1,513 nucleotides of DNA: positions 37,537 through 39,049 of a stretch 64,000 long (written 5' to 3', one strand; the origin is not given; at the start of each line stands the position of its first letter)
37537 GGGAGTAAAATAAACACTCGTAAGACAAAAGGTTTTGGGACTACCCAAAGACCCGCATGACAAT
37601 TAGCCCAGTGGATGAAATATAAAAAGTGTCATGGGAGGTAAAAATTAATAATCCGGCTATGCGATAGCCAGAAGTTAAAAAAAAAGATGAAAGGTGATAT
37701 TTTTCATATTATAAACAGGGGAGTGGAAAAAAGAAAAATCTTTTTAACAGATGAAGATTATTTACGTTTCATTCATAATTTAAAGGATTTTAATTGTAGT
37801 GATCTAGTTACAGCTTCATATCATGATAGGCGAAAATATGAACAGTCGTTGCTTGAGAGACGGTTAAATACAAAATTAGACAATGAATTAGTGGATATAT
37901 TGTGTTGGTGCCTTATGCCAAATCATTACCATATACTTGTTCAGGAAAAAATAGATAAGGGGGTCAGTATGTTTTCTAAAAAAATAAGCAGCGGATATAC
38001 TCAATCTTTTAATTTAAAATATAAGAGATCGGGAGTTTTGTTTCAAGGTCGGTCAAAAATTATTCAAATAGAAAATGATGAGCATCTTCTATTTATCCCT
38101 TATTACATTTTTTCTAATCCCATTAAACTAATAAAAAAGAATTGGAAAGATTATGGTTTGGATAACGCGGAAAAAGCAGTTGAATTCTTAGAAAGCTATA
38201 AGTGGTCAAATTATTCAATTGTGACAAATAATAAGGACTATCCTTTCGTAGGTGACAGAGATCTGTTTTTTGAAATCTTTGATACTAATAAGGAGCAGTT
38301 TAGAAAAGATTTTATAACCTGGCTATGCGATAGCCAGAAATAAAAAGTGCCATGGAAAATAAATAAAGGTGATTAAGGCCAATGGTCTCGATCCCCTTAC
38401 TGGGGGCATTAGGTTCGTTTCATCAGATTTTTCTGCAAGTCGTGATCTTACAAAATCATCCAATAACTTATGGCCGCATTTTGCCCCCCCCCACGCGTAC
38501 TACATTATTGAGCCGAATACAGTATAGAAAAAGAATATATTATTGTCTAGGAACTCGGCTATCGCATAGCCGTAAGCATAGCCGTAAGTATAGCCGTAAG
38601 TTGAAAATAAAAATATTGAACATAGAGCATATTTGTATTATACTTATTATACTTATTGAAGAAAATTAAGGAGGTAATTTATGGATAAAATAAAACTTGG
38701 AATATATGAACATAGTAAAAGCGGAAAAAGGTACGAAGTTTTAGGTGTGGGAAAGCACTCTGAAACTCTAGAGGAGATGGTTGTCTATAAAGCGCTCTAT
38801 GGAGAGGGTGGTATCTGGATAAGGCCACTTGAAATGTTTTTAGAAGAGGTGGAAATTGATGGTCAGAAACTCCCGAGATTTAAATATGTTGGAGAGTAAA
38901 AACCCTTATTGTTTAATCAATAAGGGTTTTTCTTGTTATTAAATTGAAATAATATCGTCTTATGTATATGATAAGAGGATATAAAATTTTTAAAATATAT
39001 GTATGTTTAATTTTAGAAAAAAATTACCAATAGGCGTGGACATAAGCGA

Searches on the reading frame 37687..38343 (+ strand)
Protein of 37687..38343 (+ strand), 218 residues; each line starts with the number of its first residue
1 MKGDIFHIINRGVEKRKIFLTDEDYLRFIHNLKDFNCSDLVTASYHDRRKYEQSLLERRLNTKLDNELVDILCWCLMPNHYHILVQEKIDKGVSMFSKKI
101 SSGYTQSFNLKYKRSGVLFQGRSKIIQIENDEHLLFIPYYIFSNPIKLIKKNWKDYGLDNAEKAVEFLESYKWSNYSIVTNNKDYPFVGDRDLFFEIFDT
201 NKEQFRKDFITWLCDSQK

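Call 66: search_protein_families(library=pfam, proteins=[window:37687-38343:+], max_evalue=0.01)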
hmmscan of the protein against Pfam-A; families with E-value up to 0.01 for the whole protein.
window:37687-38343:+ (218 aa): 1 family
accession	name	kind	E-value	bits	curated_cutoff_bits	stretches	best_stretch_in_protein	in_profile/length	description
PF01797.21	Y1_Tnp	-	8.3e-06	26.4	23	1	57-141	29-118/121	Transposase IS200 like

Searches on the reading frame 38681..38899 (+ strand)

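Call 66: search_protein_families(library=pfam, proteins=[window:38681-38899:+], max_evalue=0.01)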
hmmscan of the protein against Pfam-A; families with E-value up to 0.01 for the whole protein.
window:38681-38899:+ (72 aa): 1 family
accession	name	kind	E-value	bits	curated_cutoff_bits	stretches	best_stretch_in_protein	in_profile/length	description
PF07866.17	DUF1653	-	1.1e-26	93.4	23.5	1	7-68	1-61/62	Protein of unknown function (DUF1653)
